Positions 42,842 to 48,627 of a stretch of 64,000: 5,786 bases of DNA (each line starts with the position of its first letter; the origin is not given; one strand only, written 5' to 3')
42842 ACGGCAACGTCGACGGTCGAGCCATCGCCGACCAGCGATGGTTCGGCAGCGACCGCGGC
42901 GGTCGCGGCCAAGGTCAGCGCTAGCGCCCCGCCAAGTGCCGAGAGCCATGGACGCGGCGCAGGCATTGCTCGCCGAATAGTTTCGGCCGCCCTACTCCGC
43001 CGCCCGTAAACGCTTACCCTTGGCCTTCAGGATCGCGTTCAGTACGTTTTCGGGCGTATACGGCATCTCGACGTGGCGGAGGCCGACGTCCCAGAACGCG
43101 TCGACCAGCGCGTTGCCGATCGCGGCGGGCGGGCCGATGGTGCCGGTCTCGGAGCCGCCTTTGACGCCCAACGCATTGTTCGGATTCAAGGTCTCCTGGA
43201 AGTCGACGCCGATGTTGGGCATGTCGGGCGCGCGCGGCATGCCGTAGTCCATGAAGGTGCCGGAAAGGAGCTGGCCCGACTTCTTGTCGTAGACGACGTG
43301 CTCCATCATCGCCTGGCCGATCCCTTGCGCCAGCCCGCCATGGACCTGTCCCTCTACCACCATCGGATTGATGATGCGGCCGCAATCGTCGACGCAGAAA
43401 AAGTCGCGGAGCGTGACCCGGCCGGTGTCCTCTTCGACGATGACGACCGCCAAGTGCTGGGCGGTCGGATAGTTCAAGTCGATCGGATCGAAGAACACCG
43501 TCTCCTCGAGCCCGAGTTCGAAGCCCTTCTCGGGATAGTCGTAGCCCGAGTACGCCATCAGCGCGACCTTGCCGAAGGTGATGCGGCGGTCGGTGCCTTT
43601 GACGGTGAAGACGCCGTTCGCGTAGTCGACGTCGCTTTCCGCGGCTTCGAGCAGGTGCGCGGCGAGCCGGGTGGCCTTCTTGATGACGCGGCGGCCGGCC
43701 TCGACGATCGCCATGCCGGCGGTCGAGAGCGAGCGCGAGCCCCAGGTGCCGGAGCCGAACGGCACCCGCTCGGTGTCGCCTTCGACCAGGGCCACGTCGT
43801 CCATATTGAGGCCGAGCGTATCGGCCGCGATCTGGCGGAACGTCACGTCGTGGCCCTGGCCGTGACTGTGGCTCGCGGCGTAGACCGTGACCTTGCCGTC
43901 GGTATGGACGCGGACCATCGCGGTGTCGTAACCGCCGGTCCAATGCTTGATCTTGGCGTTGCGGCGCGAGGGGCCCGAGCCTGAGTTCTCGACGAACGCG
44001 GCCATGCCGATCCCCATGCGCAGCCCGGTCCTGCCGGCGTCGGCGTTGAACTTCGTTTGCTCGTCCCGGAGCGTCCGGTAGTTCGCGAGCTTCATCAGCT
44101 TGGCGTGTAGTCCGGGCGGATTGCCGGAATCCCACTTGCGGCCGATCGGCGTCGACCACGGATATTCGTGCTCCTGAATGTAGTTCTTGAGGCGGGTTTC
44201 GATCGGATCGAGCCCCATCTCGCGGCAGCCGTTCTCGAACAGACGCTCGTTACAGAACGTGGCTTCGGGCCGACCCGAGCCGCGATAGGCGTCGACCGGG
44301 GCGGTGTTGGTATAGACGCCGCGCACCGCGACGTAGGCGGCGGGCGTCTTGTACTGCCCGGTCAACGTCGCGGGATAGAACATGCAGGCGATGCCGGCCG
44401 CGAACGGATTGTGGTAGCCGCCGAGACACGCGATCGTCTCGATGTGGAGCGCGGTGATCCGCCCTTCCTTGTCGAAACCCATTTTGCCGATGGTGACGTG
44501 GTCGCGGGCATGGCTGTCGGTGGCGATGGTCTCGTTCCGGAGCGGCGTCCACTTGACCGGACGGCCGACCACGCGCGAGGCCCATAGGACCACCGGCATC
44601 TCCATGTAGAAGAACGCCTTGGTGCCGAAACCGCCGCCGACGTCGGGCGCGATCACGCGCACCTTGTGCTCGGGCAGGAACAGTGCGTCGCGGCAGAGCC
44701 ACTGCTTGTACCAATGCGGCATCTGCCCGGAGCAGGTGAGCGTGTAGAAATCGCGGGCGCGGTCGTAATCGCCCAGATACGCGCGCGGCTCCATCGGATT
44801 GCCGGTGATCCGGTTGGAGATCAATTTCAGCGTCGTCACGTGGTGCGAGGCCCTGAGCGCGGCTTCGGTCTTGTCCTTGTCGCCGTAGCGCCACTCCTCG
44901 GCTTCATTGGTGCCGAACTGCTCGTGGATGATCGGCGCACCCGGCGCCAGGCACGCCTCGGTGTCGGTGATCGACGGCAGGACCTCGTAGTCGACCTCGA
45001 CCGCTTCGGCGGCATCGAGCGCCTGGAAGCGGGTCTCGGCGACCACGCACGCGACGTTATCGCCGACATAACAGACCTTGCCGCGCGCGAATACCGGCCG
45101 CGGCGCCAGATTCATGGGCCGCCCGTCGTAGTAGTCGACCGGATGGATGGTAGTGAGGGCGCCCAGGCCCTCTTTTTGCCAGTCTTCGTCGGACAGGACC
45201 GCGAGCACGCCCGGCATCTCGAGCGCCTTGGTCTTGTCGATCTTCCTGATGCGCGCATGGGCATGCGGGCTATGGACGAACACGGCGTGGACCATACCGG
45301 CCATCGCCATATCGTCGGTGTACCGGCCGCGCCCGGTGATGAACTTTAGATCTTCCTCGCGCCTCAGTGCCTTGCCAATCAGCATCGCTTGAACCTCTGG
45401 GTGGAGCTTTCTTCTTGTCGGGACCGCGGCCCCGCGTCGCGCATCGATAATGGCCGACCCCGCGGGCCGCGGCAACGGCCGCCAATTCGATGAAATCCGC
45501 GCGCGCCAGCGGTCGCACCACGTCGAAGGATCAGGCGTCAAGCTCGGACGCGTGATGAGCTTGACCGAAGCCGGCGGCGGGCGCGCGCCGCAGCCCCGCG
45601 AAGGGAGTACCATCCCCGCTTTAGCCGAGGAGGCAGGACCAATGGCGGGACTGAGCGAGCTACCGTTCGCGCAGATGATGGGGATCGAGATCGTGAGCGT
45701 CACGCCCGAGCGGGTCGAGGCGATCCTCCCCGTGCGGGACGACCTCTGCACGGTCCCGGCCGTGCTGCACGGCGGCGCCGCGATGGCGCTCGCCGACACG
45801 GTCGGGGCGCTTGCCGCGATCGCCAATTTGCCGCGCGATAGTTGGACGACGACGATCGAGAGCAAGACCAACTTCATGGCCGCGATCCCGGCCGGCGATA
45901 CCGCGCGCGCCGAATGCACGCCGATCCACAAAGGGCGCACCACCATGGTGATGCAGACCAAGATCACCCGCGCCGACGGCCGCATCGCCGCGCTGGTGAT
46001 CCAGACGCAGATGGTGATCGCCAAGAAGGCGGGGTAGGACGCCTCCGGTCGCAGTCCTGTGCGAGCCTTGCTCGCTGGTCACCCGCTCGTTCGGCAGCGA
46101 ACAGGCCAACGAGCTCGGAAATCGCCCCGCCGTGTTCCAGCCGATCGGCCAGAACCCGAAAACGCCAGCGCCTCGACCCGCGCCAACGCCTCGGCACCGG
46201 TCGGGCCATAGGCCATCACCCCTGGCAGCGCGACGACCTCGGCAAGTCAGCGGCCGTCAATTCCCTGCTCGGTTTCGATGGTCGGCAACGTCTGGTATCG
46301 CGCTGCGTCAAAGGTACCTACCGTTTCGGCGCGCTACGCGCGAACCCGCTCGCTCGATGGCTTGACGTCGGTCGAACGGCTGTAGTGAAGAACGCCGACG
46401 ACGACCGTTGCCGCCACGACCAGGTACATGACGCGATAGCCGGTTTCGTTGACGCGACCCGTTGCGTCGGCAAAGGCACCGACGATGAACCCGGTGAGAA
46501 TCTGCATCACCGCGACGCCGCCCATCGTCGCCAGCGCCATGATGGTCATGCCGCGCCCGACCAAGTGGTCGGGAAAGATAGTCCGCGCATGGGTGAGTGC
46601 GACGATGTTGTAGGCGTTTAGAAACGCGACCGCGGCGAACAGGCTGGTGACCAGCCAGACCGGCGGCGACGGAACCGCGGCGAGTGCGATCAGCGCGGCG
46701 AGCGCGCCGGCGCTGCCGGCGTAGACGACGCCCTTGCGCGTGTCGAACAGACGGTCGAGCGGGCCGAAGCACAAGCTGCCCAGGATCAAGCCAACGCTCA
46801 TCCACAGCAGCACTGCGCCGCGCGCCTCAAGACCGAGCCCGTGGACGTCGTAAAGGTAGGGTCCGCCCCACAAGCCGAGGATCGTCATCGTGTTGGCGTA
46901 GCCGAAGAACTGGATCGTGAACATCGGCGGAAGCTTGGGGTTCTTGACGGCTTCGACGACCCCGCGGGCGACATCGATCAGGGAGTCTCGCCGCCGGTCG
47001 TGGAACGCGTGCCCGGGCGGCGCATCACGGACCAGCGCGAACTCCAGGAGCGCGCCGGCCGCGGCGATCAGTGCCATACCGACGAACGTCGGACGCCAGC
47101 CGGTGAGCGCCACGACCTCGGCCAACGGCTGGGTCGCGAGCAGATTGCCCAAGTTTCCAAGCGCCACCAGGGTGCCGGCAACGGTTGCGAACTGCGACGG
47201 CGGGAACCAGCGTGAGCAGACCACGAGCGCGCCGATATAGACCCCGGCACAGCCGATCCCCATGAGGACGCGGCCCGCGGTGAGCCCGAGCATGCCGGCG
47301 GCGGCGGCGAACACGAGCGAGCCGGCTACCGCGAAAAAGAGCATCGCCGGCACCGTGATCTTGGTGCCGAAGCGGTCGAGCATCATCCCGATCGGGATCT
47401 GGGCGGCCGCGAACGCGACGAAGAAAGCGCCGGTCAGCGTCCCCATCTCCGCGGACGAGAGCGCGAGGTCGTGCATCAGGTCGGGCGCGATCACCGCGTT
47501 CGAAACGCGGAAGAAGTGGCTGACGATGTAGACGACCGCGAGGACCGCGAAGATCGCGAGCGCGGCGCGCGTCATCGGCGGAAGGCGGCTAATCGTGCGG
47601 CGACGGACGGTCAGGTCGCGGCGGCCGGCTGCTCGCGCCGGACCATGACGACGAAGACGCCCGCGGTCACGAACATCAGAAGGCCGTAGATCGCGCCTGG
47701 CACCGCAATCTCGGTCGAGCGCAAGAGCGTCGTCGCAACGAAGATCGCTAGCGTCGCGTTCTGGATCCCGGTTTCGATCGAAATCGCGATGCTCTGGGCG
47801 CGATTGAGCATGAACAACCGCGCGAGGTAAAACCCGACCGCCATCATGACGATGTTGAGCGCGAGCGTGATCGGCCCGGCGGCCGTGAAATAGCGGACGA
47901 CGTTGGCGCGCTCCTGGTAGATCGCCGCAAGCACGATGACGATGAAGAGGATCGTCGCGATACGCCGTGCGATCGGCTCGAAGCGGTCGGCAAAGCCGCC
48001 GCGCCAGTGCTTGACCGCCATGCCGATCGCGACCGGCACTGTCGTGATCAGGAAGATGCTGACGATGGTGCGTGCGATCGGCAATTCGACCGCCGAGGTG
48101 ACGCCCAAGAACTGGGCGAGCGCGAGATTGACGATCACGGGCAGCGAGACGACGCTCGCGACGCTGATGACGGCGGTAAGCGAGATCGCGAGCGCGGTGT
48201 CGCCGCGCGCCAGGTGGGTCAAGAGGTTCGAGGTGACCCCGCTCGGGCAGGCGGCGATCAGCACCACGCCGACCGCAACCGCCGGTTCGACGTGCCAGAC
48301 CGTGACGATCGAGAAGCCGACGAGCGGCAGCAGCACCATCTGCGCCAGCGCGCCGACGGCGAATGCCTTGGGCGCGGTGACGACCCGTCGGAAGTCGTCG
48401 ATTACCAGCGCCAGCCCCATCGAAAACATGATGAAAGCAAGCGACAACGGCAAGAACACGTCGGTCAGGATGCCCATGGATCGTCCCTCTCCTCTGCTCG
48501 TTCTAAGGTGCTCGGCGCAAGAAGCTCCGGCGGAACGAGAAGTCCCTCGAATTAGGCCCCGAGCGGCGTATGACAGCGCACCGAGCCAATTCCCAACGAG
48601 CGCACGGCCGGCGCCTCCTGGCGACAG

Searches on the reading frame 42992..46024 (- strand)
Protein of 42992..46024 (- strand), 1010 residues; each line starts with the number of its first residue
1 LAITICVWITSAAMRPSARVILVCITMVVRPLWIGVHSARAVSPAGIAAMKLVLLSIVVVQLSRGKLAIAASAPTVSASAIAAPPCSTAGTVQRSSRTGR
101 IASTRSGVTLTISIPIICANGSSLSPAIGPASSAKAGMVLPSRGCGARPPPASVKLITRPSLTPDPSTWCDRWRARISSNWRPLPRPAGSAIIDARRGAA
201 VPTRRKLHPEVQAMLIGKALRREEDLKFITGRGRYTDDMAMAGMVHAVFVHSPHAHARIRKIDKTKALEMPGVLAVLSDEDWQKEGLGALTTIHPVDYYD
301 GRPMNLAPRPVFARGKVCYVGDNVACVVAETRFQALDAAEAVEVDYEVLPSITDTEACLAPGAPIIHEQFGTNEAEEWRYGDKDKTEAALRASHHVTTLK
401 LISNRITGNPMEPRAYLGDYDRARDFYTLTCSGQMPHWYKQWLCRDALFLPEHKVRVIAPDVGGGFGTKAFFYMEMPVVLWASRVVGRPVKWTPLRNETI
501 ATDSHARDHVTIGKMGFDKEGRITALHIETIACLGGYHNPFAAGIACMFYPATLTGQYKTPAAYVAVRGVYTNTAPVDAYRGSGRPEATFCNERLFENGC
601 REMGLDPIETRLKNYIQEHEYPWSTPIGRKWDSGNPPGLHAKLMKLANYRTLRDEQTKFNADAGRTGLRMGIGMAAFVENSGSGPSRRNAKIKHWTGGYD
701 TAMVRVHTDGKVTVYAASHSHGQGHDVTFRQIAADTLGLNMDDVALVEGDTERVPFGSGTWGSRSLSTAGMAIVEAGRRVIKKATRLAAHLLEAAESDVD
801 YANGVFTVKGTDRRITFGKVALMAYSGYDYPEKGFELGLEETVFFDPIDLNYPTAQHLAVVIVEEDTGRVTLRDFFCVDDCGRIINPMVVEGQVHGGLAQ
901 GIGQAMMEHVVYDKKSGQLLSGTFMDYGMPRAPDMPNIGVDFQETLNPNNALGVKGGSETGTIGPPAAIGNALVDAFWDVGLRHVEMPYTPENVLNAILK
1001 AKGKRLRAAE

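Call 13: search_protein_families(library=pfam, proteins=[window:42992-46024:-], max_evalue=0.0001)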
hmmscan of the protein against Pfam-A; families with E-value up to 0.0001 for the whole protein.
window:42992-46024:- (1010 aa): 3 families
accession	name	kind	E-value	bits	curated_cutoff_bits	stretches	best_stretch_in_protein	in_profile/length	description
PF20256.3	MoCoBD_2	-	4.5e-85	286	27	1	642-936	1-283/283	Molybdopterin cofactor-binding domain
PF02738.23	MoCoBD_1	-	7.7e-65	218.8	27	1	366-615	1-244/244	Molybdopterin cofactor-binding domain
PF01315.27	Ald_Xan_dh_C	-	4.4e-28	98.2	31.3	1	230-350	1-110/110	Aldehyde oxidase and xanthine dehydrogenase, a/b hammerhead domain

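Call 52: search_protein_families(library=ncbifam, proteins=[window:42992-46024:-], max_evalue=0.00001)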
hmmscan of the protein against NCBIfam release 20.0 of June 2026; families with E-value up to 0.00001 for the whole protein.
window:42992-46024:- (1010 aa): 13 families
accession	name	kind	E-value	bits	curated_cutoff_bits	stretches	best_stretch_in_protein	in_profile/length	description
TIGR02416.1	CO_dehy_Mo_lg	equivalog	4.3e-177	590.6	991.15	1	224-995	1-768/770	aerobic carbon-monoxide dehydrogenase large subunit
NF041018.1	glyceraldDH_alpha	equivalog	4e-175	584.3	790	1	215-995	2-741/741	glyceraldehyde dehydrogenase subunit alpha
NF040766.1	CODH_aero_grp5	exception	7.4e-157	523.8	950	2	215-824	4-594/785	aerobic carbon-monoxide dehydrogenase large subunit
NF043082.1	XdhA_XDHase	equivalog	1.2e-120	403.9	780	1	216-1000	1-754/758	xanthine dehydrogenase subunit XdhA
NF007426.0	PRK09970.1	equivalog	5.3e-117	391.8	916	1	213-998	3-755/761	xanthine dehydrogenase molybdenum-binding subunit XdhA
TIGR03194.1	4hydrxCoA_A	equivalog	6.1e-114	382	994.55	1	229-997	10-745/746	4-hydroxybenzoyl-CoA reductase subunit alpha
NF045668.1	pterin_aldehy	equivalog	2.2e-75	254.4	1100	1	213-998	172-904/905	molybdopterin-dependent aldehyde oxidoreductase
TIGR03196.1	pucD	equivalog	6e-75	253.1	783.65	1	214-994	1-754/763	xanthine dehydrogenase subunit D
TIGR03313.1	Se_sel_red_Mo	hypoth_equivalog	3.1e-70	237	1101.9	2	428-998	404-949/951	molybdopterin-dependent oxidoreductase Mo/Fe-S-binding subunit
TIGR03311.1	Se_dep_XDH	equivalog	2e-67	228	830.45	2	211-617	157-542/848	selenium-dependent xanthine dehydrogenase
TIGR02965.1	xanthine_xdhB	equivalog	2.1e-66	224.6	849.5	1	218-998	3-754/758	xanthine dehydrogenase molybdopterin binding subunit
NF041671.1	peri_hyde_PaoC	equivalog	1.1e-60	205.9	1180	1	212-998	14-731/735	aldehyde oxidoreductase molybdenum-binding subunit PaoC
TIGR02969.1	mam_aldehyde_ox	subfamily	7.8e-33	113.1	1912.3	1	216-962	576-1265/1330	aldehyde oxidase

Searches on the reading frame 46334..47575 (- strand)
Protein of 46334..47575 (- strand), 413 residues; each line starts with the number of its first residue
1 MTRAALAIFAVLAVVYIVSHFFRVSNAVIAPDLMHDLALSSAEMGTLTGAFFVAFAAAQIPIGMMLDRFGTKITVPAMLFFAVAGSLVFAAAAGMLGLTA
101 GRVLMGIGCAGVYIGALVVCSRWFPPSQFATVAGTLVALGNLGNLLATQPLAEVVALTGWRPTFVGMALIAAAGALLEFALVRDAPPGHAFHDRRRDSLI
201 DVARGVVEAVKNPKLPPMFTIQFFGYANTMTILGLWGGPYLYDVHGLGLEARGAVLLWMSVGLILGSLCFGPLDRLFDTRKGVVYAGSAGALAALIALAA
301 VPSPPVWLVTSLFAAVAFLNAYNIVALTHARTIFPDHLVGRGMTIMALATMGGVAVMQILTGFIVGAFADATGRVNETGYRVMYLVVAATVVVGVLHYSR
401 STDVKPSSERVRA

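Call 13: search_protein_families(library=pfam, proteins=[window:46334-47575:-], max_evalue=0.0001)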
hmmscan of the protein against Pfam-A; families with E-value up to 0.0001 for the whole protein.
window:46334-47575:- (413 aa): 1 family
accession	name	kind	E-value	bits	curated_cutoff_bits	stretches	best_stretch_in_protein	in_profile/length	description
PF07690.21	MFS_1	-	1e-38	133.6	33.4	2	12-266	1-251/347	Major Facilitator Superfamily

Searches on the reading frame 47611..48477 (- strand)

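Call 13: search_protein_families(library=pfam, proteins=[window:47611-48477:-], max_evalue=0.0001)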
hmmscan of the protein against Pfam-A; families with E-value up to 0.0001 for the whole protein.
window:47611-48477:- (288 aa): 2 families
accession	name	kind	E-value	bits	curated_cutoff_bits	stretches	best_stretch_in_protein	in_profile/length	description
PF01758.21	SBF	-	1.7e-34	119.6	24.3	1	11-194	2-189/191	Sodium Bile acid symporter family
PF13593.11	SBF_like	-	8.8e-17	61.8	25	1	14-280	38-312/313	SBF-like CPA transporter family (DUF4137)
